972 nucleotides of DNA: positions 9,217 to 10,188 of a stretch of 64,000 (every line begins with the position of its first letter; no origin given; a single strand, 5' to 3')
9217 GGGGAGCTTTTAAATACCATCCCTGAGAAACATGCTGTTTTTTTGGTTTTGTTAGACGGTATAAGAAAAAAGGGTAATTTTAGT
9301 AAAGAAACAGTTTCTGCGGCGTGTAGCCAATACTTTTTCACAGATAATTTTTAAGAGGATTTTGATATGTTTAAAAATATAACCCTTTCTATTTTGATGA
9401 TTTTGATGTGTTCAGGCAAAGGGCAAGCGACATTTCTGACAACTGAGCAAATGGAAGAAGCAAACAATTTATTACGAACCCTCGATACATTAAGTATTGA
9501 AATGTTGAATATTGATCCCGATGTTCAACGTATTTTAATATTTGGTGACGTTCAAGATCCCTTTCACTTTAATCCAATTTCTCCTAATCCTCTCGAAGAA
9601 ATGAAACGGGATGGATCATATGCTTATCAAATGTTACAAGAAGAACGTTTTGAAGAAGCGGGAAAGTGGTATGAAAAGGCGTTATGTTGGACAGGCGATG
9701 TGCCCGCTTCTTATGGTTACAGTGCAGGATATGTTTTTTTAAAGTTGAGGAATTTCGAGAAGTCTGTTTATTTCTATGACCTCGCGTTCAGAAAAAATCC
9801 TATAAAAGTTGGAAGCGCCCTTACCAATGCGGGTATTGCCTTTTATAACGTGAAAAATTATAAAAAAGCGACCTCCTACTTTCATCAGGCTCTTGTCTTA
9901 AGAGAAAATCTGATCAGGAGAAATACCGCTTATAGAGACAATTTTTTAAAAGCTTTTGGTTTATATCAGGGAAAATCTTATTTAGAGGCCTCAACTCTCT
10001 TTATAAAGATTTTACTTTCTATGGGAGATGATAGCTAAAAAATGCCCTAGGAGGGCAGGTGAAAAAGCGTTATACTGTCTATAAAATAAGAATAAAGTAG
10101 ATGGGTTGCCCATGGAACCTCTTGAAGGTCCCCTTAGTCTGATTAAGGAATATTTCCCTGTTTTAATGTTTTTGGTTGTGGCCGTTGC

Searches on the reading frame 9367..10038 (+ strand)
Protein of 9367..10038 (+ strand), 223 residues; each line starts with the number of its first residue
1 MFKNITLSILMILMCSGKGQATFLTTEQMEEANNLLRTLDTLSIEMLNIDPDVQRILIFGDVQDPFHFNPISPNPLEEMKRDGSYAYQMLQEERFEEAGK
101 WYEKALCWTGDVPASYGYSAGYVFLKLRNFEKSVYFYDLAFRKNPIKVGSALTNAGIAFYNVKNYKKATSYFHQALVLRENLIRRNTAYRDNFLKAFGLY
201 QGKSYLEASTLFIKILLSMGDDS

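Call 53: search_protein_families(library=pfam, proteins=[window:9367-10038:+], max_evalue=0.01)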
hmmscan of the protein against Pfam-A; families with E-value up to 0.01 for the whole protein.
window:9367-10038:+ (223 aa): 7 families
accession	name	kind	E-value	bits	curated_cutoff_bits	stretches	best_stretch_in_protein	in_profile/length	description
PF00515.34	TPR_1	-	5.1e-08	32.8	27.8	1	151-181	3-33/34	Tetratricopeptide repeat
PF07719.23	TPR_2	-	3.7e-07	30.2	27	1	151-181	3-33/34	Tetratricopeptide repeat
PF13374.12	TPR_10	-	0.00087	19.7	27.5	0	150-182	3-35/42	Tetratricopeptide repeat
PF13176.12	TPR_7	-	0.0016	18.8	27.9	0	151-181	1-31/36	Tetratricopeptide repeat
PF13424.12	TPR_12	-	0.0018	18.8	30.1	0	150-182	4-36/77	Tetratricopeptide repeat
PF13181.12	TPR_8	-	0.0026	18.2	25.7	0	91-106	13-28/34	Tetratricopeptide repeat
PF17004.11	SRP_TPR_like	-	0.0063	17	35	0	86-134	21-58/109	Putative TPR-like repeat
